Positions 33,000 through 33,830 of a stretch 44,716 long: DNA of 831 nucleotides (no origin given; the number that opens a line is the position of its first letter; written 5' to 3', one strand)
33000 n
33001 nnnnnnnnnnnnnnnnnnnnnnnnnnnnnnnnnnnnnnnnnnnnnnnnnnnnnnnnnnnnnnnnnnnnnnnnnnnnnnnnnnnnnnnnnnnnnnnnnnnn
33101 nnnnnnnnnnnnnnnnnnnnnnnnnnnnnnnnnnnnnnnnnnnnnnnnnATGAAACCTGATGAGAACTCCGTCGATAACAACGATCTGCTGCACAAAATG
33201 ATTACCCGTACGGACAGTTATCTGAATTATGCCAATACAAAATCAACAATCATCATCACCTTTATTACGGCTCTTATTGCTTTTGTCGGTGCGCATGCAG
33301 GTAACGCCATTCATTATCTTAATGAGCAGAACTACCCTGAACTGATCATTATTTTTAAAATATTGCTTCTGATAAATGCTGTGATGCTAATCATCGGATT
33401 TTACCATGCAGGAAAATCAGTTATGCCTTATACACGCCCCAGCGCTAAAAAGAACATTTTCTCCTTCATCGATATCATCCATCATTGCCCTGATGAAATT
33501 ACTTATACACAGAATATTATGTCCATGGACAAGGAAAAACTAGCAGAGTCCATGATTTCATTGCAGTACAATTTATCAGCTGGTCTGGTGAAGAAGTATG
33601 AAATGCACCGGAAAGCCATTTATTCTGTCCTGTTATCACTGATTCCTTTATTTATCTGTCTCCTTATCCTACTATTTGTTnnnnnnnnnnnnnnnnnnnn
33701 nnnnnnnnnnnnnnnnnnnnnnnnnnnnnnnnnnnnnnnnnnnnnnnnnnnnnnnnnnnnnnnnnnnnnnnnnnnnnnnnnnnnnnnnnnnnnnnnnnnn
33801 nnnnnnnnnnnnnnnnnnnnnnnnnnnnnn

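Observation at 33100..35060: Low-GC two-gene cassette: 3-TM membrane protein plus class III nucleotide cyclase, a candidate non-canonical cyclic-nucleotide defence system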

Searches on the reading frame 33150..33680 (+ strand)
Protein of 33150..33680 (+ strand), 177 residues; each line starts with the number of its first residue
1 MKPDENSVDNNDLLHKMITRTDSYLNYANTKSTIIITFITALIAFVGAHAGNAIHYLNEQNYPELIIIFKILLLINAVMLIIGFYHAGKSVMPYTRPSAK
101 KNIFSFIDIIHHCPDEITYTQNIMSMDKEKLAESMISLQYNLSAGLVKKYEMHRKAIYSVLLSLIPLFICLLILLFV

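Call 3: search_protein_families(proteins=[window:33150-33680:+], library=padloc, max_evalue=0.01)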
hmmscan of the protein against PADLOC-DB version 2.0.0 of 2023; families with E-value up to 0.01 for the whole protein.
window:33150-33680:+ (177 aa): 14 families
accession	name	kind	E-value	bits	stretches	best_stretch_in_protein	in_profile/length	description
PDLC02365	PycTM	-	5.9e-31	106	1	11-176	2-159/165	-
PDLC02364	PycTM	-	1.2e-29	101.7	1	8-174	3-153/160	-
PDLC00700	Effector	-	1.7e-17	61.9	1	10-175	4-168/173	2TM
PDLC02363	PycTM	-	8.3e-16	56.2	1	9-174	4-153/154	-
PDLC00678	Effector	-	2.5e-12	45.2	1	15-176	15-175/184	2TM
PDLC00692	Effector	-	1.2e-07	29.7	1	20-172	13-153/167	2TM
PDLC00711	Effector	-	6.2e-07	27.8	1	17-175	14-162/164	2TM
PDLC00685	Effector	-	3.1e-05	21.9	1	23-173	30-168/174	2TM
PDLC00691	Effector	-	0.0007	17.5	1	12-174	5-169/176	2TM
PDLC00668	Effector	-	0.00099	17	1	6-174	6-177/184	2TM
PDLC01606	Csx28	-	0.0025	15.7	1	97-155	115-174/178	CAS-VI-B; associated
PDLC02362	PycTM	-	0.0045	15.8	0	104-175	18-71/74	-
PDLC00698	Effector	-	0.0054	14.7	1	23-85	19-79/198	2TM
PDLC01603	tm_HEPN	-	0.0068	14.3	0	84-157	101-173/175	CAS-VI-B; associated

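Call 4: search_protein_families(proteins=[window:33150-33680:+], library=ncbifam, max_evalue=0.01)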
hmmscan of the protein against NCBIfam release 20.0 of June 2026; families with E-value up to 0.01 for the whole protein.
window:33150-33680:+ (177 aa): 0 families

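Call 8: profile_search(protein=window:33150-33680:+)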
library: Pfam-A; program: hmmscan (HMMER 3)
A. the first sequence (177 residues): domains with independent E <= 10: 3; with E <= 0.001: 1
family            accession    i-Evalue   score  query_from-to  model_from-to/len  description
PycTM             PF18967.5     1.7e-06    28.8      70-160        10-104/107  Pycsar effector protein
NnrU              PF07298.16      0.061    13.4      38-105         2-74/188  NnrU protein
Tmemb_55A         PF09788.14       0.41    10.2      31-87        187-243/248  Transmembrane protein 55A

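Call 44: find_homologous_proteins(query=window:33150-33680:+, max_evalue=0.001)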
Query window:33150-33680:+ (177 aa): 50 proteins with E <= 0.001 among 1335 candidates.
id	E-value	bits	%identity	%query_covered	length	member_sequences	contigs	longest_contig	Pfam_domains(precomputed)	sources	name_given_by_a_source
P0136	1.9e-103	361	96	100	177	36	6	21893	PF18967.6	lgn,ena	-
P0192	1.0e-75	271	68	100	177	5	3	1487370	PF18967.6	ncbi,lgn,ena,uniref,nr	ncbi:TPA: hypothetical protein JHJ80_000111 [Enterobacter cloacae]|uniref:Pycsar system effector fam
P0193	1.7e-74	267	68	100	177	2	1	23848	PF18967.6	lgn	-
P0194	5.7e-74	265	69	100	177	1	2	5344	PF18967.6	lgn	-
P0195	2.6e-73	263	68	100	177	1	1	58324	PF18967.6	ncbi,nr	ncbi:TPA: hypothetical protein SML50_004514 [Serratia fonticola]|nr:hypothetical protein [Serratia f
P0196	5.5e-73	262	67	100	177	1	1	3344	PF18967.6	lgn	-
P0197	5.5e-71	256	66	100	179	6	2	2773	PF18967.6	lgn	-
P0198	5.5e-71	256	66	100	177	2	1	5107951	PF18967.6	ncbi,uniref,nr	ncbi:DUF5706 domain-containing protein [Dickeya fangzhongdai]|uniref:Pycsar system effector family p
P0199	1.9e-63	231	63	100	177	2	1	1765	PF18967.6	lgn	-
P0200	1.1e-54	203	55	94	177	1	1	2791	PF18967.6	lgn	-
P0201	2.6e-48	182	48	100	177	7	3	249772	PF18967.6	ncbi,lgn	ncbi:hypothetical protein AB7X21_06710 [Providencia rettgeri]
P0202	2.1e-47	179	49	100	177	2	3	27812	PF18967.6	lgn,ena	-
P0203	2.8e-47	179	48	100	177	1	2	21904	PF18967.6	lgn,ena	-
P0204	8.0e-47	177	50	100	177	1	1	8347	PF18967.6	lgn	-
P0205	1.4e-46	176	49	100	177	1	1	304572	PF18967.6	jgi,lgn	jgi:hypothetical protein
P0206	2.9e-46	175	49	100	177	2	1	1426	PF18967.6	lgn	-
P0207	2.9e-46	175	48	100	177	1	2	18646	PF18967.6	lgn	-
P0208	3.4e-46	175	48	100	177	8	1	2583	PF18967.6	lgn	-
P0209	1.4e-45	173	49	100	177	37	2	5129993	PF18967.6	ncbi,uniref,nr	ncbi:Pycsar system effector family protein [Klebsiella quasipneumoniae]|uniref:Pycsar system effecto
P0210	3.6e-45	172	49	99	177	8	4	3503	PF18967.6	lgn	-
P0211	7.7e-45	171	48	100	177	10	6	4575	PF18967.6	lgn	-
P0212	7.8e-45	171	49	100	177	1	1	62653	PF18967.6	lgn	-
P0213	8.6e-45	170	47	100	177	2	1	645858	PF18967.6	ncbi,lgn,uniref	ncbi:hypothetical protein ACLEDZ_04085 [Lonsdalea quercina]|uniref:hypothetical protein n=1 Tax=Lons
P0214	1.4e-44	170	47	100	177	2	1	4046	PF18967.6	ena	-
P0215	1.9e-44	169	47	100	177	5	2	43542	PF18967.6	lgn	-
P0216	2.3e-44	169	48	100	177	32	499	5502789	PF18967.6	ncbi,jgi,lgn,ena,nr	ncbi:TPA: hypothetical protein R4067_004643 [Klebsiella pneumoniae]|jgi:hypothetical protein|nr:MULT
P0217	3.1e-44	169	48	100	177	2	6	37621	PF18967.6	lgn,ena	-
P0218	3.1e-44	169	47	100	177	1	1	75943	PF18967.6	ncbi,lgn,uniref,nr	ncbi:Pycsar system effector family protein [Pantoea dispersa]|uniref:Pycsar system effector family p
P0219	6.7e-44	168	47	100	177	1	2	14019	PF18967.6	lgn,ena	-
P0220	7.8e-44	167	47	100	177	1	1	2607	PF18967.6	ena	-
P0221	1.0e-43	167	48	100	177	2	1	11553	PF18967.6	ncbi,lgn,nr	ncbi:TPA: hypothetical protein LMX81_005013 [Citrobacter freundii]|nr:hypothetical protein [Citrobac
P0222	1.1e-43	167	46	100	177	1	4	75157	PF18967.6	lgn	-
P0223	1.3e-43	167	47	100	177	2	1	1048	PF18967.6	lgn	-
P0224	1.5e-43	166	46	100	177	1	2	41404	PF18967.6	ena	-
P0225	4.8e-43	165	45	100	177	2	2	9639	PF18967.6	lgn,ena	-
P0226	9.0e-43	164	47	100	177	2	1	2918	PF18967.6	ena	-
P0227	1.8e-42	163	44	100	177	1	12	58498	PF18967.6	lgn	-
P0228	2.2e-38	150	49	94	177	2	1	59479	PF18967.6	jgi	jgi:hypothetical protein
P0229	4.4e-38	149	40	94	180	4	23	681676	PF18967.6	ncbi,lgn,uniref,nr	ncbi:hypothetical protein DAX92_07590 [Salmonella enterica subsp. enterica]|uniref:Pycsar effector p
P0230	1.4e-37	147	46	100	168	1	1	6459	PF18967.6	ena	-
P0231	1.5e-32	131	40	97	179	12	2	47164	PF18967.6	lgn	-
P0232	1.8e-30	124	45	82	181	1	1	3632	PF18967.6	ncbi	-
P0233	2.4e-28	117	39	84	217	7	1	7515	PF18967.6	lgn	-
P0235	6.3e-25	106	39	82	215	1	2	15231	PF18967.6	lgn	-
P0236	1.5e-23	101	35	91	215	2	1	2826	PF18967.6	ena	-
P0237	8.0e-23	99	51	55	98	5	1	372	PF18967.6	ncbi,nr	ncbi:TPA: hypothetical protein MD997_005748, partial [Klebsiella pneumoniae]|nr:hypothetical protein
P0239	4.7e-21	93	33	92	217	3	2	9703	PF18967.6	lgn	-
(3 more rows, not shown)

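Call 58: predict_structure(alignment_id=A1)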
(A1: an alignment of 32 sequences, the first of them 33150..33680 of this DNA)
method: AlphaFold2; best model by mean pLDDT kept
length: 177 residues; sequences in the alignment: 32
mean_pLDDT: 89.4   pTM: 0.76
mean pLDDT of the five models: 89.4, 89.0, 89.1, 88.2, 88.0
residues with pLDDT >= 90: 110; 70-90: 59; 50-70: 6; < 50: 2
segments of 3 or more residues with pLDDT < 50: none
pLDDT, mean of each block of 10 residues (from residue 1): 60 89 93 96 95 94 93 96 95 80 82 85 85 88 92 96 96 93
secondary structure, 60 per line:
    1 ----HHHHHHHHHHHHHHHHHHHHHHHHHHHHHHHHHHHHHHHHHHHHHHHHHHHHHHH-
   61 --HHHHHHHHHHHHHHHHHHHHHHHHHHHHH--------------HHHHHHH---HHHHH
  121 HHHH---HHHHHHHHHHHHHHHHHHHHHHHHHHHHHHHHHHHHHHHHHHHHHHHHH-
elements in order: H5-59 H63-91 H106-112 H116-124 H128-176

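Call 61: fold_search(model_id=the predicted structure, library=pdb)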
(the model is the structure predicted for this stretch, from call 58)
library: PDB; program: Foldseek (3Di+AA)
matches with E <= 10: 278; with E <= 0.001: 0
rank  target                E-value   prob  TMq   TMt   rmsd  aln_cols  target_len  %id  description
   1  9jih_A                1.6e-01  0.47  0.28  0.21  15.6       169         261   12  Crystal structure of BAR domain of ACAP4 (released 2026-01-14)
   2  9jih_B                2.2e-01  0.41  0.28  0.20  15.6       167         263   12  Crystal structure of BAR domain of ACAP4 (released 2026-01-14)
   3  3o1j_A                5.0e-01  0.33  0.30  0.22  26.2       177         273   10  Crystal Structure of the TorS sensor domain - TorT complex in the absence of isopropanol (released 2011-12-21)
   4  3o1h_A                5.6e-01  0.33  0.31  0.22  26.4       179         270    9  Crystal Structure of the TorS sensor domain - TorT complex in the presence of TMAO (released 2011-12-21)
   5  2z0n                  6.5e-01  0.28  0.30  0.25  10.3       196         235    9  Crystal structure of APPL1-BAR domain (released 2008-05-13)
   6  2elb                  7.7e-01  0.38  0.36  0.22   9.3       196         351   12  Crystal Structure of the BAR-PH domain of human APPL1 (released 2007-05-29)
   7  5f4y_B                8.1e-01  0.25  0.30  0.35  26.3       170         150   12  Structure of the SD2 domain of Human Shroom2 (released 2016-10-19)
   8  6y5b_D                8.9e-01  0.18  0.26  0.16  13.6       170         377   15  5-HT3A receptor in Salipro (apo, asymmetric) (released 2020-12-23)
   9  4e40                  9.9e-01  0.14  0.28  0.22  16.6       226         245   12  The haptoglobin-hemoglobin receptor of Trypanosoma congolense (released 2013-01-16)
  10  6ixv_A                1.1e+00  0.16  0.25  0.21  21.8       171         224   10  Crystal structure of SH3BP5-Rab11a (released 2019-03-20)
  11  2z0o                  1.2e+00  0.30  0.37  0.22   9.3       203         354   11  Crystal structure of APPL1-BAR-PH domain (released 2008-05-13)
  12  8s2p_BBB              1.2e+00  0.23  0.32  0.31  11.7       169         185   11  Crystal structure of Borrelia burgdorferi paralogous family 12 outer surface protein BBH37 (space group p21) (released 2025-03-05)
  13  2q13                  1.3e+00  0.30  0.37  0.21   9.5       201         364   11  Crystal structure of BAR-PH domain of APPL1 (released 2007-08-14)
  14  4kxr_B                1.3e+00  0.20  0.30  0.30  16.6       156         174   11  Structure of the Mycobacterium tuberculosis type VII secretion system chaperone EspG5 in complex with PE25-PPE41 dimer (released 2014-05-28)
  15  8s2p_AAA              1.3e+00  0.15  0.28  0.27  12.9       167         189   10  Crystal structure of Borrelia burgdorferi paralogous family 12 outer surface protein BBH37 (space group p21) (released 2025-03-05)
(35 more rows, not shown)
